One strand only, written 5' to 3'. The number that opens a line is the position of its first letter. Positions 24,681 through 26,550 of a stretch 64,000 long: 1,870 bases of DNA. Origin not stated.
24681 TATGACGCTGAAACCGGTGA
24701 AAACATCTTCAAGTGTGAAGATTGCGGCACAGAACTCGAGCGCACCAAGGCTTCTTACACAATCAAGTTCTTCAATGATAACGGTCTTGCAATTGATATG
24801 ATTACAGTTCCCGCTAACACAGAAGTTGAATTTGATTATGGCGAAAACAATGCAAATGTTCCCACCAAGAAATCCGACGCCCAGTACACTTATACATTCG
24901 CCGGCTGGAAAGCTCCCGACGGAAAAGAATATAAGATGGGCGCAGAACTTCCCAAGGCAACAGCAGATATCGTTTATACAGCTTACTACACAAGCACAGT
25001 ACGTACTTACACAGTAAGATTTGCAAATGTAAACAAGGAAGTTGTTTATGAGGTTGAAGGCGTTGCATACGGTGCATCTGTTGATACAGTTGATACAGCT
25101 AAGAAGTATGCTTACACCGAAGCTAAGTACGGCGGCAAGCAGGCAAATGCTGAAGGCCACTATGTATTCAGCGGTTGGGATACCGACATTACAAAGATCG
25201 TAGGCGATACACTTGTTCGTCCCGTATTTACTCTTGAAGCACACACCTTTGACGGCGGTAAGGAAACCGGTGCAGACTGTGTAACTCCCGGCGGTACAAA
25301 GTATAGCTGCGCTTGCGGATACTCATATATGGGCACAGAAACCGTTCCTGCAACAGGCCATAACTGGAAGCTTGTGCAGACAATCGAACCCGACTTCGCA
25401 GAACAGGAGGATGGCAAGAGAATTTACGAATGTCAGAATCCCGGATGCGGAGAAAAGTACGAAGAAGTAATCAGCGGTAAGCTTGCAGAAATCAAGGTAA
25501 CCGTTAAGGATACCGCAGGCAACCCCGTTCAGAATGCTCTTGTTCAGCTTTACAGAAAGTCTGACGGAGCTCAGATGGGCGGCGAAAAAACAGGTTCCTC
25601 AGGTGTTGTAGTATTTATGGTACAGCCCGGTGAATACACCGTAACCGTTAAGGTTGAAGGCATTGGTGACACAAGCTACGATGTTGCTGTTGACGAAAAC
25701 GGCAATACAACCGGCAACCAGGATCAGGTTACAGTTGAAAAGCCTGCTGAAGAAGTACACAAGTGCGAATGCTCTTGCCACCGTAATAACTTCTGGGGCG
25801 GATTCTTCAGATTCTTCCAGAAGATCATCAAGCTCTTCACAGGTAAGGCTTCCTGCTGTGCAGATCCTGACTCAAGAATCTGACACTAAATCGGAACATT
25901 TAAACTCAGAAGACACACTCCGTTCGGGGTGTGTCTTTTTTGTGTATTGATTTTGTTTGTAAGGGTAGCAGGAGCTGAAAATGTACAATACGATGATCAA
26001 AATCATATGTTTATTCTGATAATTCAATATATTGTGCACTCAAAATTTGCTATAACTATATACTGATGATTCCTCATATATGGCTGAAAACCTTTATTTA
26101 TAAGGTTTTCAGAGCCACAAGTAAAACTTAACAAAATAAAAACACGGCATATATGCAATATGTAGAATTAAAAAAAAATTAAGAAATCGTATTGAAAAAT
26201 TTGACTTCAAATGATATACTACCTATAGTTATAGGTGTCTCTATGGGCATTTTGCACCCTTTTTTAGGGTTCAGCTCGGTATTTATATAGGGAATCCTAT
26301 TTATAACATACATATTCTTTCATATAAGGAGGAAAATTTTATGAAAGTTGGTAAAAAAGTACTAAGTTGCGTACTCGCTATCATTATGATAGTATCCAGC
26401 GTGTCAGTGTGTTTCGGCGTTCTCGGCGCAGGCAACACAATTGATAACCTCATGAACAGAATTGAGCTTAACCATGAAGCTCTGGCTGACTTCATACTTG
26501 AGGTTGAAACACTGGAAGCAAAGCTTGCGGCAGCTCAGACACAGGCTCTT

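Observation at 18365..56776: Two adjacent giant surface-protein genes as a candidate functional pair between housekeeping operons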

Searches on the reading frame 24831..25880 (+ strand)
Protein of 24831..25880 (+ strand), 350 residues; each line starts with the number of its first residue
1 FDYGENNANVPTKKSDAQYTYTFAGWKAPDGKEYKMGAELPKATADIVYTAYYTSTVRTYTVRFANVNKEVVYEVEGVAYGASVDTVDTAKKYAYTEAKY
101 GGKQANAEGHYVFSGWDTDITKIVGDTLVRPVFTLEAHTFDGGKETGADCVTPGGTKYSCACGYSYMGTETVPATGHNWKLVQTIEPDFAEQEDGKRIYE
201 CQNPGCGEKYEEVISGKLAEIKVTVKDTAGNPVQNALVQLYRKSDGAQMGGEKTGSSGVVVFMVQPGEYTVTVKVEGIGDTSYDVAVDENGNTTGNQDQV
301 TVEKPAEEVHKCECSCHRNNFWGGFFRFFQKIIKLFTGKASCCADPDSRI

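Call 88: find_related_loci(query=A5, collection=metagenome_contigs, flank=10000)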
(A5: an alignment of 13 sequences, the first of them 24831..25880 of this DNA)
Query A5 (350 aa) in metagenome_contigs; peptide patterns used: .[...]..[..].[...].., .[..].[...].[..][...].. (x = any residue, [..] = any of these).
485 stretches matched a pattern; 4 encode a relative of the query (tblastn E <= 1e-3); 4 distinct loci.
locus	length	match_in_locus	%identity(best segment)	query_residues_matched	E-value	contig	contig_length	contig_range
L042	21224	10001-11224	35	11-345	5e-49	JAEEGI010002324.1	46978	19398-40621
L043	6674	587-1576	33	11-345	2e-39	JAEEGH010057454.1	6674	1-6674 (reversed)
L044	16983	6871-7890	29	11-345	5e-32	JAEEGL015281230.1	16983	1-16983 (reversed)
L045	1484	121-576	36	215-350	7e-19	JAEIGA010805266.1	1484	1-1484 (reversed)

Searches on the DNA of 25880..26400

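Call 109: search_rna_families(source=window, start=25880, end=26400, threshold=evalue, max_evalue=1)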
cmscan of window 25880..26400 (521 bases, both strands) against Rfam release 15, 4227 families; matches with E-value up to 1: 1.
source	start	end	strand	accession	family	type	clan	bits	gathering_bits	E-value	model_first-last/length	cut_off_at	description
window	26082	26115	-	RF04347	Plastid-ccsA-ndhD-2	Cis-reg;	-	18.4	51.5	0.73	1-53/53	no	Plastid-ccsA-ndhD-2 3UTR RNA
